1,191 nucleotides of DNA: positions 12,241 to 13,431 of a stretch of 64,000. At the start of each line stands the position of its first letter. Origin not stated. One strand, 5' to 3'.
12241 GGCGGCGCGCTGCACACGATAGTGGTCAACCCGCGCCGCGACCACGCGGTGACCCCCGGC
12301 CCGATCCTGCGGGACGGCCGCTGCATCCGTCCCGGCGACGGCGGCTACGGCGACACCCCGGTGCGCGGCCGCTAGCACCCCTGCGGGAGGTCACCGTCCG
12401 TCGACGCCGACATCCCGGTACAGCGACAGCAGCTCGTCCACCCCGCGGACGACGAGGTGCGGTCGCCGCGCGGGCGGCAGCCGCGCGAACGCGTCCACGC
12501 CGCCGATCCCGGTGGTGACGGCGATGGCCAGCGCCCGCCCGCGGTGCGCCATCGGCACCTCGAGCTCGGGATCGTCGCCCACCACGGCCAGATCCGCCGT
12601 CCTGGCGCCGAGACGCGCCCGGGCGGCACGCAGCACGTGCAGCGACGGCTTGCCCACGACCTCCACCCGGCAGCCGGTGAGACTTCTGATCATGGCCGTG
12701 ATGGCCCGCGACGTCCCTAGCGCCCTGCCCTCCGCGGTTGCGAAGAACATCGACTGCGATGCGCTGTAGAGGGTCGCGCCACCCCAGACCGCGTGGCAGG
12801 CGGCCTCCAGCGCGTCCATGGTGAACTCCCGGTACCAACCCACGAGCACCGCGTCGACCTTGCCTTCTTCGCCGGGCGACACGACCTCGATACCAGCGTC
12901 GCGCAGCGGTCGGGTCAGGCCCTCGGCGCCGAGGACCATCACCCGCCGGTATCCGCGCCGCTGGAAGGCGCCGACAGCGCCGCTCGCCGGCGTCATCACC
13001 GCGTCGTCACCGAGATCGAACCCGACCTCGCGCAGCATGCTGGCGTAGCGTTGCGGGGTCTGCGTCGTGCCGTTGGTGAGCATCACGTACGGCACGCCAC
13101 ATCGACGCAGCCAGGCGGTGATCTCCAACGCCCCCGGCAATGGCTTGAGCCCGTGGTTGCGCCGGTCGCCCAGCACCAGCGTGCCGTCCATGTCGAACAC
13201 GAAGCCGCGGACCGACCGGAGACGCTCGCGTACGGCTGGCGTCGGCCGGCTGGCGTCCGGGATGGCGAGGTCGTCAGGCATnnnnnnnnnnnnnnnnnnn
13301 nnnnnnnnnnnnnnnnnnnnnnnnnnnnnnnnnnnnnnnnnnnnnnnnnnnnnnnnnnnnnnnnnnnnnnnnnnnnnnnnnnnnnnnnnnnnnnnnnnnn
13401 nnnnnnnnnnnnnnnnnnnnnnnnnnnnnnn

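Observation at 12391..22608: Operon coupling a split PEP-synthase-like phosphotransferase to a three-part biotin carboxylase, acetoacetate-CoA ligase and a HAD phosphatase: candidate undescribed carboxylation pathway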

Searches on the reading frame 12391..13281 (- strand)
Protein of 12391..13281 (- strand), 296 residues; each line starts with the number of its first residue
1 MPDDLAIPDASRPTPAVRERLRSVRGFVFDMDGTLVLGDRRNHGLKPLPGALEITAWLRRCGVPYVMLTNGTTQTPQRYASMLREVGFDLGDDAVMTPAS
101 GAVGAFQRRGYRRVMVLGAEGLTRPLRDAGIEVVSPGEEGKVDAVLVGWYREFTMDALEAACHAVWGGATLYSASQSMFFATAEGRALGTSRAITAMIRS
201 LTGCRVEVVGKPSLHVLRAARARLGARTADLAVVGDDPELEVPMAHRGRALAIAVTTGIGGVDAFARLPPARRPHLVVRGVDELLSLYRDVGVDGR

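Call 4: search_protein_families(library=pfam, proteins=[window:12391-13281:-], max_evalue=0.001)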
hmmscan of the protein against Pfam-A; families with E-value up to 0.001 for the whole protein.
window:12391-13281:- (296 aa): 3 families
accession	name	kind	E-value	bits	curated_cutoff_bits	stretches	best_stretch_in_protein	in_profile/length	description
PF13344.12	Hydrolase_6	-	9.4e-22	77.4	27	1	27-132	1-101/101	Haloacid dehalogenase-like hydrolase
PF00702.32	Hydrolase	-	3.1e-11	44.5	26.4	0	202-246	135-188/191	haloacid dehalogenase-like hydrolase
PF13242.12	Hydrolase_like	-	3.4e-09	36.9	22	1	209-284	2-75/75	HAD-hyrolase-like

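Call 5: search_protein_families(library=ncbifam, proteins=[window:12391-13281:-], max_evalue=0.001)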
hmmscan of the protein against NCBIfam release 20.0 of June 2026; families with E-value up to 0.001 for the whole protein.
window:12391-13281:- (296 aa): 8 families
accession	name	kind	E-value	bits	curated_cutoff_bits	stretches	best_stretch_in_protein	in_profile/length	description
NF053752.1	TK1734_fam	exception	9.3e-28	97.2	475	1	26-286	2-257/260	2-phosphoglycolate phosphatase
TIGR01460.1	HAD-SF-IIA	subfamily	9e-27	94.4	100.15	1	27-258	1-246/246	HAD-IIA family hydrolase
TIGR01457.1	HAD-SF-IIA-hyp2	hypoth_equivalog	3.7e-22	79.1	247.65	1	25-263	2-230/249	TIGR01457 family HAD-type hydrolase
TIGR01452.1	PGP_euk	subfamily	1.2e-20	74.1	201.95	1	24-262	2-253/279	phosphoglycolate/pyridoxal phosphate family phosphatase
NF007762.0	PRK10444.1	equivalog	3.9e-19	69.2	368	1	26-281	5-244/250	HAD-IIA family hydrolase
TIGR01458.1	HAD-SF-IIA-hyp3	hypoth_equivalog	2.8e-17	62.9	175.95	1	24-258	1-226/257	TIGR01458 family HAD-type hydrolase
TIGR01662.1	HAD-SF-IIIA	subfamily_domain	0.00037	20.6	44.6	0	26-72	2-51/141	HAD-IIIA family hydrolase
TIGR01459.1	HAD-SF-IIA-hyp4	hypoth_equivalog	0.00096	18.6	103.75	0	196-249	181-234/242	TIGR01459 family HAD-type hydrolase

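Call 17: list_cluster_members(proteins=[window:12391-13281:-, window:13274-14761:-, window:14754-16118:-, window:16115-16642:-, window:16639-17739:-, window:17750-19573:-, window:17750-19585:-, window:19626-21701:-, window:21763-22608:+, window:11716-12375:+])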
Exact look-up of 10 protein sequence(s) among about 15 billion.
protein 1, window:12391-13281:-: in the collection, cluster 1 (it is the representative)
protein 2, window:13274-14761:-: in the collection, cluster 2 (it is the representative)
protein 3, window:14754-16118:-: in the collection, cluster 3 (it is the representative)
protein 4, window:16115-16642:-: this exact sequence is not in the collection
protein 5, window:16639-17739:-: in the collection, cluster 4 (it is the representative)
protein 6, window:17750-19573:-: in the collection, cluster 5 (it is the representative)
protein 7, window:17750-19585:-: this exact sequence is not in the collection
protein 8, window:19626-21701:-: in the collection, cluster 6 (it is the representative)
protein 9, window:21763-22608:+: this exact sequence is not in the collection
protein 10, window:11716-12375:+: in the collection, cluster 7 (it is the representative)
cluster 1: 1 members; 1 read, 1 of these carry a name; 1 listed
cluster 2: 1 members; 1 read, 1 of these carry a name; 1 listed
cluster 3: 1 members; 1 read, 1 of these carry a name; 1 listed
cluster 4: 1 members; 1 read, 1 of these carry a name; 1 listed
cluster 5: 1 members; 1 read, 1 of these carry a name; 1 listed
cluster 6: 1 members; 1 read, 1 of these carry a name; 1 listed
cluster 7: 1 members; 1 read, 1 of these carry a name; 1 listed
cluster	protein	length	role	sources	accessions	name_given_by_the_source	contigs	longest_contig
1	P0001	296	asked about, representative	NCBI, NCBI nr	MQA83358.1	MAG: HAD hydrolase-like protein [Streptosporangiales bacterium] | HAD hydrolase-like protein [Streptosporangiales bacterium]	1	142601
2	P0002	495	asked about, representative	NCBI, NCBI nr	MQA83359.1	MAG: biotin carboxyl carrier protein [Streptosporangiales bacterium] | biotin carboxyl carrier protein [Streptosporangiales bacterium]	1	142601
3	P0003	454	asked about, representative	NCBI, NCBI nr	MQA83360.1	MAG: ATP-grasp domain-containing protein [Streptosporangiales bacterium] | ATP-grasp domain-containing protein [Streptosporangiales bacterium]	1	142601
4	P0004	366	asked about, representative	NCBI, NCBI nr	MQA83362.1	MAG: phosphoenolpyruvate synthase [Streptosporangiales bacterium] | phosphoenolpyruvate synthase [Streptosporangiales bacterium]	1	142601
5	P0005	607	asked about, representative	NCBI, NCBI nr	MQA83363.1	MAG: PEP-utilizing protein mobile subunit [Streptosporangiales bacterium] | PEP-utilizing protein mobile subunit [Streptosporangiales bacterium]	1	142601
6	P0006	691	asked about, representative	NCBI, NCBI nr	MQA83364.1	MAG: acetoacetate--CoA ligase [Streptosporangiales bacterium] | acetoacetate--CoA ligase [Streptosporangiales bacterium]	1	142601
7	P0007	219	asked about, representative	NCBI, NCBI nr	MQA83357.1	MAG: hypothetical protein GEV03_01680 [Streptosporangiales bacterium] | hypothetical protein [Streptosporangiales bacterium]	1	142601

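Call 18: find_homologous_proteins(query=P0005, max_evalue=1e-20)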
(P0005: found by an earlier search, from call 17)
Query P0005 (607 aa): 4525 proteins with E <= 1e-20 among 8000 candidates; the best 120 are listed.
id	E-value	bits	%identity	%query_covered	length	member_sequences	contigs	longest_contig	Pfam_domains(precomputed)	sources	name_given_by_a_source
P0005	0.0e+0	1423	100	100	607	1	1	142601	PF00391.30,PF27448.1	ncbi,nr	ncbi:MAG: PEP-utilizing protein mobile subunit [Streptosporangiales bacterium]|nr:PEP-utilizing prot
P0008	0.0e+0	1211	83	100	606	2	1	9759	PF00391.30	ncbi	-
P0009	0.0e+0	1209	84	100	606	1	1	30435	PF00391.30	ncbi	ncbi:MAG TPA: PEP-utilizing enzyme [Actinomycetes bacterium]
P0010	0.0e+0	1207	83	100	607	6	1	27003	PF00391.30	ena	-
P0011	0.0e+0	1207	83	100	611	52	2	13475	PF00391.30,PF27448.1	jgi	jgi:pyruvate, water dikinase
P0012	0.0e+0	1202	82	100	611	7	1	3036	PF00391.30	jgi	jgi:pyruvate, water dikinase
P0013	0.0e+0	1202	82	100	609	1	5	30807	PF00391.30,PF27448.1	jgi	jgi:pyruvate,water dikinase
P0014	0.0e+0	1201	84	99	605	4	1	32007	PF00391.30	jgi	jgi:pyruvate, water dikinase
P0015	0.0e+0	1200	82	100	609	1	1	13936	PF00391.30,PF27448.1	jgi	jgi:pyruvate,water dikinase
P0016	0.0e+0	1199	82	100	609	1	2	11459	PF00391.30,PF27448.1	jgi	jgi:pyruvate,water dikinase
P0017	0.0e+0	1197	82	100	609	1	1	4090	PF00391.30,PF27448.1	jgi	jgi:pyruvate,water dikinase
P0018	0.0e+0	1192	82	100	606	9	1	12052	PF00391.30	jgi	jgi:pyruvate, water dikinase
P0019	0.0e+0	1191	83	99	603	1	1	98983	PF00391.30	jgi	jgi:pyruvate,water dikinase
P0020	0.0e+0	1190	82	100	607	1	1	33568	PF00391.30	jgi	jgi:pyruvate, water dikinase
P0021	0.0e+0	1189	82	100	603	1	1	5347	PF00391.30,PF27448.1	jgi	jgi:pyruvate, water dikinase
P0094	0.0e+0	1158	81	100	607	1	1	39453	PF00391.30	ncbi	ncbi:MAG: PEP-utilizing enzyme [Gemmatimonadota bacterium]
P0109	0.0e+0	1155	79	100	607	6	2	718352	PF00391.30,PF27448.1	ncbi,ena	-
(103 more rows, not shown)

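Call 19: find_encoding_contigs(protein=P0109, flank=10000, max_places=2)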
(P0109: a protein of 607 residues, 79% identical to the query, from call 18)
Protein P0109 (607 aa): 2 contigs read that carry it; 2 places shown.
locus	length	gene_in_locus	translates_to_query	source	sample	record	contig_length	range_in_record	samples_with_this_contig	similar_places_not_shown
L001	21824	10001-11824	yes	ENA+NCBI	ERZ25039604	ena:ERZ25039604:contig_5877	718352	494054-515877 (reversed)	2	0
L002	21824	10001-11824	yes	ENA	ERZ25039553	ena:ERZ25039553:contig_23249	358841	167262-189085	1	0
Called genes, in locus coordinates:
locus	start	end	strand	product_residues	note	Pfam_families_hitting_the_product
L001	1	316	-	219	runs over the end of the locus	PF08338:DUF1731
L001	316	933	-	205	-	PF03551:PadR, PF10400:Vir_act_alpha_C (weak)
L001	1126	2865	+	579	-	-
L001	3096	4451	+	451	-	PF13458:Peripla_BP_6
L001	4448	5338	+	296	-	PF02653:BPD_transp_2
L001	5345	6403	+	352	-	PF02653:BPD_transp_2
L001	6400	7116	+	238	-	PF00005:ABC_tran, PF13304:AAA_21 (faint), PF12399:BCA_ABC_TP_C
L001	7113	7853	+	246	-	PF00005:ABC_tran, PF13304:AAA_21 (faint)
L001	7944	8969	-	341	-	PF08240:ADH_N, PF00107:ADH_zinc_N, PF13602:ADH_zinc_N_2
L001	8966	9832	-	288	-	PF25213:HVO_A0261_N (faint), PF09339:HTH_IclR, PF01614:IclR_C (weak)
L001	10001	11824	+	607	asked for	PF27448:Rph_4th (faint), PF00391:PEP-utilizers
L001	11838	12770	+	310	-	PF01326:PPDK_N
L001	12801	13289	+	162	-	PF00364:Biotin_lipoyl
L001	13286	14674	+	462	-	PF00289:Biotin_carb_N, PF02786:CPSase_L_D2, PF07478:Dala_Dala_lig_C (weak)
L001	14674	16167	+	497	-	PF00682:HMGL-like (faint), PF02436:PYC_OADA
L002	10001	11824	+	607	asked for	PF27448:Rph_4th (faint), PF00391:PEP-utilizers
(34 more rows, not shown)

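Call 20: find_encoding_contigs(protein=P0094, flank=10000, max_places=2)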
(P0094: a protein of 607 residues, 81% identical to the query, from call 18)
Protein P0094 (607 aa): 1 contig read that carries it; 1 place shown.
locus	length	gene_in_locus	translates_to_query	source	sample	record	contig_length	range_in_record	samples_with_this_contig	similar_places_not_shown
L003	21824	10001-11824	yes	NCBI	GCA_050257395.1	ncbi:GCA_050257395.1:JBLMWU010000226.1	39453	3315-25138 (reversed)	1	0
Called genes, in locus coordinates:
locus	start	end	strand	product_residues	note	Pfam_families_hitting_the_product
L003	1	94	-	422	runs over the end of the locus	PF12832:MFS_1_like (weak), PF07690:MFS_1, PF00083:Sugar_tr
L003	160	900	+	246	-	PF01978:TrmB (weak), PF25213:HVO_A0261_N (faint), PF01022:HTH_5 (weak), PF12802:MarR_2 (weak), PF12840:HTH_20, PF24033:DUF7342 (faint)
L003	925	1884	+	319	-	PF02826:2-Hacid_dh_C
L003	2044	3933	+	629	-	-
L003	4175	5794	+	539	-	PF03816:LytR_cpsA_psr, PF13399:LytR_C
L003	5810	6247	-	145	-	PF02657:SufE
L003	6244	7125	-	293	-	PF00581:Rhodanese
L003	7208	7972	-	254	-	PF05118:Asp_Arg_Hydrox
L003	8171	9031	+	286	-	PF00296:Bac_luciferase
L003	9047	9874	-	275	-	PF25213:HVO_A0261_N (faint), PF09339:HTH_IclR, PF01614:IclR_C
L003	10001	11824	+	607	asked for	PF00391:PEP-utilizers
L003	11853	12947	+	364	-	PF01326:PPDK_N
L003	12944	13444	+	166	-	PF00364:Biotin_lipoyl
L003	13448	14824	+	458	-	PF00289:Biotin_carb_N, PF02786:CPSase_L_D2, PF07478:Dala_Dala_lig_C (weak), PF02785:Biotin_carb_C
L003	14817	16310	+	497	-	PF00682:HMGL-like (faint), PF02436:PYC_OADA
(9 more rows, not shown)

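Call 21: search_solved_structures(query=P0005, max_evalue=0.001)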
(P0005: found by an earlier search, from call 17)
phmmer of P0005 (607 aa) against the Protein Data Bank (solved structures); distinct sequences matched with E-value up to 0.001: 16.
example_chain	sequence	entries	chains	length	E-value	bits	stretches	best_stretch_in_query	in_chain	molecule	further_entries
8a8e_A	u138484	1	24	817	1.2e-24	89.7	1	490-603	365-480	Phosphoenolpyruvate synthase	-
5fbs_A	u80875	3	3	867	2.3e-24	88.8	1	498-607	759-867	Phosphoenolpyruvate synthase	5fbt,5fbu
5hv2_A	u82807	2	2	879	2.4e-24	88.8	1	498-607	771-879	Phosphoenolpyruvate synthase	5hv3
5hv1_A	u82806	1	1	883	2.4e-24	88.8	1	498-607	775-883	Phosphoenolpyruvate synthase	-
9dae_A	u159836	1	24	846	3.7e-23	84.9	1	504-603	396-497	Phosphoenolpyruvate synthase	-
2ols_A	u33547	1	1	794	3.3e-18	68.5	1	510-601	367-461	Phosphoenolpyruvate synthase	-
2e28_A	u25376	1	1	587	2.4e-08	36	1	508-603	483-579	Pyruvate kinase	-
5woy_A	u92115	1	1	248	4.4e-08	35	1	522-603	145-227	Phosphoenolpyruvate-protein phosphotransferase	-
3eza_A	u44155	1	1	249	3.2e-06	28.9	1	487-597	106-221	PHOSPHOTRANSFERASE SYSTEM, ENZYME I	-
1zym_A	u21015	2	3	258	3.4e-06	28.8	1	487-597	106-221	ENZYME I | Phosphoenolpyruvate-protein phosphotransferase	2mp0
1eza_A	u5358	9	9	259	3.5e-06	28.8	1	487-597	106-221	ENZYME I | PHOSPHOTRANSFERASE SYSTEM, ENZYME I | PROTEIN (PHOSPHOTRANSFER SYSTEM, ENZYME I)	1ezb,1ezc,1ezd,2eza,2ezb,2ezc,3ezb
2kx9_A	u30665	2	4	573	1.7e-05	26.5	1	487-597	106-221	Phosphoenolpyruvate-protein phosphotransferase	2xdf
2hwg_A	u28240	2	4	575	1.7e-05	26.5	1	487-597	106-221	Phosphoenolpyruvate-protein phosphotransferase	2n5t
2hro_A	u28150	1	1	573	3.3e-05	25.6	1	552-603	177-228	Phosphoenolpyruvate-protein phosphotransferase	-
2l5h_A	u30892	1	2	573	0.00022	22.9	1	487-597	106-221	Phosphoenolpyruvate-protein phosphotransferase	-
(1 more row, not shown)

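Call 22: search_solved_structures(query=P0002, max_evalue=1e-10)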
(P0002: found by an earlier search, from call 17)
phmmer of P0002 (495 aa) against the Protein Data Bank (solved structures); distinct sequences matched with E-value up to 1e-10: 29.
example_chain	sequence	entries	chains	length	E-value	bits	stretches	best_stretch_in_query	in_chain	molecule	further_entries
5ks8_C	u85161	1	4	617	6e-69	236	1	1-411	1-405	Pyruvate carboxylase subunit beta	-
2nx9_A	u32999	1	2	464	1.1e-60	208.8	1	5-405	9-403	Oxaloacetate decarboxylase 2, subunit alpha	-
1s3h_A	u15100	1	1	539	1.2e-49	172.4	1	5-413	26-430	transcarboxylase 5S subunit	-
1rqb_A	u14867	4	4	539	5.1e-49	170.3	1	5-413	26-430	transcarboxylase 5S subunit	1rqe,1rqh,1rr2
1u5j_A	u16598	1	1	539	7e-49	169.8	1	5-413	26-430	transcarboxylase 5S subunit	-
5vz0_A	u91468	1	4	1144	3.2e-33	118.2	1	3-398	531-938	Pyruvate carboxylase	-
5vyw_A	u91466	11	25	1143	1.1e-32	116.4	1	3-398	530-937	Pyruvate carboxylase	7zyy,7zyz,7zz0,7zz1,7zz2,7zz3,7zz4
5vyz_A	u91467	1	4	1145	1.1e-32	116.4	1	3-398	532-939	Pyruvate carboxylase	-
9ueq_A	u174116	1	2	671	1.4e-32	116.1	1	4-387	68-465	Pyruvate carboxylase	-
9ubg_A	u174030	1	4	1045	3.8e-32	114.7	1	4-386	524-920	Pyruvate carboxylase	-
9vmh_A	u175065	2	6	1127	4.3e-32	114.5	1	4-386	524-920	Pyruvate carboxylase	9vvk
3hb9_A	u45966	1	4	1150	7.7e-31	110.3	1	3-396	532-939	Pyruvate carboxylase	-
4qsl_H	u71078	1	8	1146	1.8e-30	109.2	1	3-391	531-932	Pyruvate carboxylase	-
4qsk_A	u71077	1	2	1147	1.8e-30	109.2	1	3-391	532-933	Pyruvate carboxylase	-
4qsh_A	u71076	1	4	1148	1.8e-30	109.1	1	3-391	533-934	Pyruvate carboxylase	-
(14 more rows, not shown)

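Call 23: search_dna_similar(query=P0002, collection=plasmids, mode=protein, max_rows=25)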
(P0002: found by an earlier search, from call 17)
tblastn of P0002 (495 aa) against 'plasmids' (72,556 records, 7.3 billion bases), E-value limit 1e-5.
Records with a match: 150; places in all: 162; records where one place covers at least 80% of the query: 80.
Best place of each record, by identity: 60-80% 4; <60% 146.
By first word of the organism name: Agrobacterium 21; Clostridioides 12; Rhizobium 11; Sinorhizobium 9; Paracoccus 8; Rhodococcus 5; Burkholderia 5; Novosphingobium 4; Klebsiella 4; Acinetobacter 4; and 51 more.
By predicted mobility (MOB-suite, as given by PLSDB): non-mobilizable 80; conjugative 51; mobilizable 19.
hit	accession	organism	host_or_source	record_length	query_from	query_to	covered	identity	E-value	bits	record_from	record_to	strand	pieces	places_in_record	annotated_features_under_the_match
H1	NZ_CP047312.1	Pseudomonas putida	whole organism,soil sample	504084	1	485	98%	69.1%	0e+0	694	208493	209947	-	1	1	biotin carboxyl carrier protein | biotin carboxylase N-terminal domain-containing protein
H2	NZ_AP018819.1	Sphingomonas bisphenolicum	-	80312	1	484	98%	60.8%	0e+0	584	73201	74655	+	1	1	biotin carboxyl carrier protein | biotin carboxylase N-terminal domain-containing protein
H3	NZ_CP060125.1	Sphingobium yanoikuyae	Cell culture,soil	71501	1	484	98%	60.8%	0e+0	584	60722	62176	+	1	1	biotin carboxyl carrier protein | biotin carboxylase N-terminal domain-containing protein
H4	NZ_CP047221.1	Sphingobium yanoikuyae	cell culture,sludge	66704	1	484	98%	60.8%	0e+0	584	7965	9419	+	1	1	biotin carboxyl carrier protein | biotin carboxylase N-terminal domain-containing protein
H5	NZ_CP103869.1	Novosphingobium humi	pure culture,soil biofilm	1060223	1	484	98%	59.2%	0e+0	576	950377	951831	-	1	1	none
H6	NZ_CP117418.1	Novosphingobium humi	Single cell,Soil from military shooting ...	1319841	1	484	98%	59.2%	0e+0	574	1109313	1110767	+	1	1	none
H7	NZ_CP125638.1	Rhizobium leguminosarum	Phaseolus vulgaris,Pure culture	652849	1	486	98%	52.5%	2e-159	508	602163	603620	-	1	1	hypothetical protein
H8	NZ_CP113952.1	Rhodococcus sp. JS3073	culture,soil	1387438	4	487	98%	45.8%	1e-125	410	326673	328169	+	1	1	record has no annotation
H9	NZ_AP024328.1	Caballeronia sp. NK8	-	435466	4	484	97%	39.3%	9e-104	347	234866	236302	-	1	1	pyruvate carboxylase subunit B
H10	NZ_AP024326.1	Caballeronia sp. NK8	-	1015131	4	484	97%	39.3%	9e-104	347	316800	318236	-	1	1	record has no annotation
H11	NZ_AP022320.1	Burkholderia sp. THE68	Togo hemipterus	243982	4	484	97%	39.3%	9e-104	347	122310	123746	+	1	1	pyruvate carboxylase subunit B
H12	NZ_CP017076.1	Novosphingobium resinovorum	single cell,soil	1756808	1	462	93%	38.8%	7e-91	310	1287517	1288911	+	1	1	none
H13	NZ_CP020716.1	Cnuibacter physcomitrellae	Physcomitrium patens,single cell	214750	3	464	93%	38.6%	7e-87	298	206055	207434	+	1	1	pyruvate carboxylase subunit B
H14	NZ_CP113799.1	Rhodococcus pyridinivorans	sediment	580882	1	483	98%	36.3%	1e-85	295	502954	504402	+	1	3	carboxyltransferase | acetyl-CoA carboxylase biotin carboxylase subunit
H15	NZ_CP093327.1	Arthrobacter sulfonylureivorans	whole organism,grassland soil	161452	3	489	98%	35.3%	7e-85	293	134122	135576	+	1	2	pyruvate carboxylase subunit B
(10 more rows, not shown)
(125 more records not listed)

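Call 24: get_annotated_region(hit=H1, flank=10000)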
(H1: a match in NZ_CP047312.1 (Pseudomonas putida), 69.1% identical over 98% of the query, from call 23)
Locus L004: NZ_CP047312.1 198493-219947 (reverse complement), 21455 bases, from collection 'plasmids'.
description: Pseudomonas putida strain YC-AE1 plasmid unnamed1, complete sequence
organism: Pseudomonas putida (NCBI taxid 303)
taxonomy: Bacteria; Pseudomonadota; Gammaproteobacteria; Pseudomonadales; Pseudomonadaceae; Pseudomonas; Pseudomonas putida
host: -; source: whole organism,soil sample; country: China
typing (MOB-suite, as given by PLSDB): conjugative; replicon rep_cluster_1115; relaxase MOBP; mating-pair formation MPF_I
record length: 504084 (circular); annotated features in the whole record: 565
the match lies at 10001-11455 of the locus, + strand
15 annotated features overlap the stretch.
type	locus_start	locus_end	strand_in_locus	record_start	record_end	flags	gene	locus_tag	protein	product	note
CDS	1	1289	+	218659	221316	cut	-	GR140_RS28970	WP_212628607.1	hypothetical protein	-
CDS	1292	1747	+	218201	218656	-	-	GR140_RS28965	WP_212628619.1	hypothetical protein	-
CDS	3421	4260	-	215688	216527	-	-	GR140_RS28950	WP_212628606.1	helix-turn-helix domain-containing protein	GO:0006355 - regulation of DNA-templated transcription [Evidence IEA]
CDS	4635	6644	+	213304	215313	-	-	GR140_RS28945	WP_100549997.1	acetoacetate--CoA ligase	GO:0019287 - isopentenyl diphosphate biosynthetic process, mevalonate pathway [Evidence IEA]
CDS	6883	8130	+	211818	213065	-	-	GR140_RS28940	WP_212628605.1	Tm-1-like ATP-binding domain-containing protein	-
CDS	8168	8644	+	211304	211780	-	-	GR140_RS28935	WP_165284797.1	biotin/lipoyl-containing protein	-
CDS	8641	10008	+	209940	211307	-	-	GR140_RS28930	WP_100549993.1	biotin carboxylase N-terminal domain-containing protein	-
CDS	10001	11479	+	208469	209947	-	-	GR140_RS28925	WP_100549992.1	biotin carboxyl carrier protein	-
CDS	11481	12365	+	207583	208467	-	-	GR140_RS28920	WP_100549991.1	HAD hydrolase-like protein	-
CDS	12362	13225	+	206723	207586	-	-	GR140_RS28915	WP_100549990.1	amidohydrolase family protein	-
CDS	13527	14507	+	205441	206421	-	-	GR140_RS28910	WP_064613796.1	IS5 family transposase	-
CDS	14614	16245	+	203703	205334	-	-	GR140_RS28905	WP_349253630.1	DUF1302 domain-containing protein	-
CDS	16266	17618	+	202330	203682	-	-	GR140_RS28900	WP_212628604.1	DUF1329 domain-containing protein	-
CDS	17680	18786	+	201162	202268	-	-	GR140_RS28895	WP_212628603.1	YCF48-related protein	-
CDS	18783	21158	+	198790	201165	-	-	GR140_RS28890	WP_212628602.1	MMPL family transporter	-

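Call 25: get_annotated_region(hit=H2, flank=10000)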
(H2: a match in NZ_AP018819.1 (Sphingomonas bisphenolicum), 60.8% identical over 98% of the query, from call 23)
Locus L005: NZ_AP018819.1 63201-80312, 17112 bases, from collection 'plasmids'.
description: Sphingomonas bisphenolicum strain AO1 plasmid pBAR1, complete sequence
organism: Sphingomonas bisphenolicum (NCBI taxid 296544)
taxonomy: Bacteria; Pseudomonadota; Alphaproteobacteria; Sphingomonadales; Sphingomonadaceae; Sphingomonas; Sphingomonas bisphenolicum
host: -; source: -; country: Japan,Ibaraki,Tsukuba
typing (MOB-suite, as given by PLSDB): mobilizable; relaxase MOBP
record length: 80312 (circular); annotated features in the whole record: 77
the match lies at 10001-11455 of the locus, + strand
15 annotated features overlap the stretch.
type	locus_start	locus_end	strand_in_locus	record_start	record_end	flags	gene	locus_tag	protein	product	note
CDS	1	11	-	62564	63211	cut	-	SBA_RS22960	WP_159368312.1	TetR/AcrR family transcriptional regulator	GO:0006355 - regulation of DNA-templated transcription [Evidence IEA]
CDS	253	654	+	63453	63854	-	-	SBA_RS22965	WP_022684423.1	transposase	GO:0006313 - DNA transposition [Evidence IEA]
CDS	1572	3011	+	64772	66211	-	-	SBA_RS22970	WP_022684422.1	carotenoid oxygenase family protein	-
CDS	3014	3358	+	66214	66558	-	-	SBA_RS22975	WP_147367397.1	hypothetical protein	-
CDS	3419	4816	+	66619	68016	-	-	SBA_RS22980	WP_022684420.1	aldehyde dehydrogenase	-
CDS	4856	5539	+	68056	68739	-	-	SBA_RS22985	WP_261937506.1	nuclear transport factor 2 family protein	-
CDS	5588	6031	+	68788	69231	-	-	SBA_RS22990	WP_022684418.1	thioesterase family protein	-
CDS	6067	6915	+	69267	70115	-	-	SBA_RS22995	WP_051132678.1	3-keto-5-aminohexanoate cleavage protein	-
CDS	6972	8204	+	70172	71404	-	-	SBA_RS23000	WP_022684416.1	Tm-1-like ATP-binding domain-containing protein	-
CDS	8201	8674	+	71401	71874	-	-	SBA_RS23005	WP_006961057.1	acetyl-CoA carboxylase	GO:0006633 - fatty acid biosynthetic process [Evidence IEA]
CDS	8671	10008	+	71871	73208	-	-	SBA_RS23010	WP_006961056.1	biotin carboxylase N-terminal domain-containing protein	-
CDS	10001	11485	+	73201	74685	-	-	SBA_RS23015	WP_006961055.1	biotin carboxyl carrier protein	-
CDS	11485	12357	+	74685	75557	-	-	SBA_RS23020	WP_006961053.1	HAD hydrolase-like protein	-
CDS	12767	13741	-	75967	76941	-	-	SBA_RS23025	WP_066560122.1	Tn3 family transposase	GO:0006313 - DNA transposition [Evidence IEA]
CDS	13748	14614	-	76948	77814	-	-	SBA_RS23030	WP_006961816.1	recombinase family protein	GO:0006310 - DNA recombination [Evidence IEA]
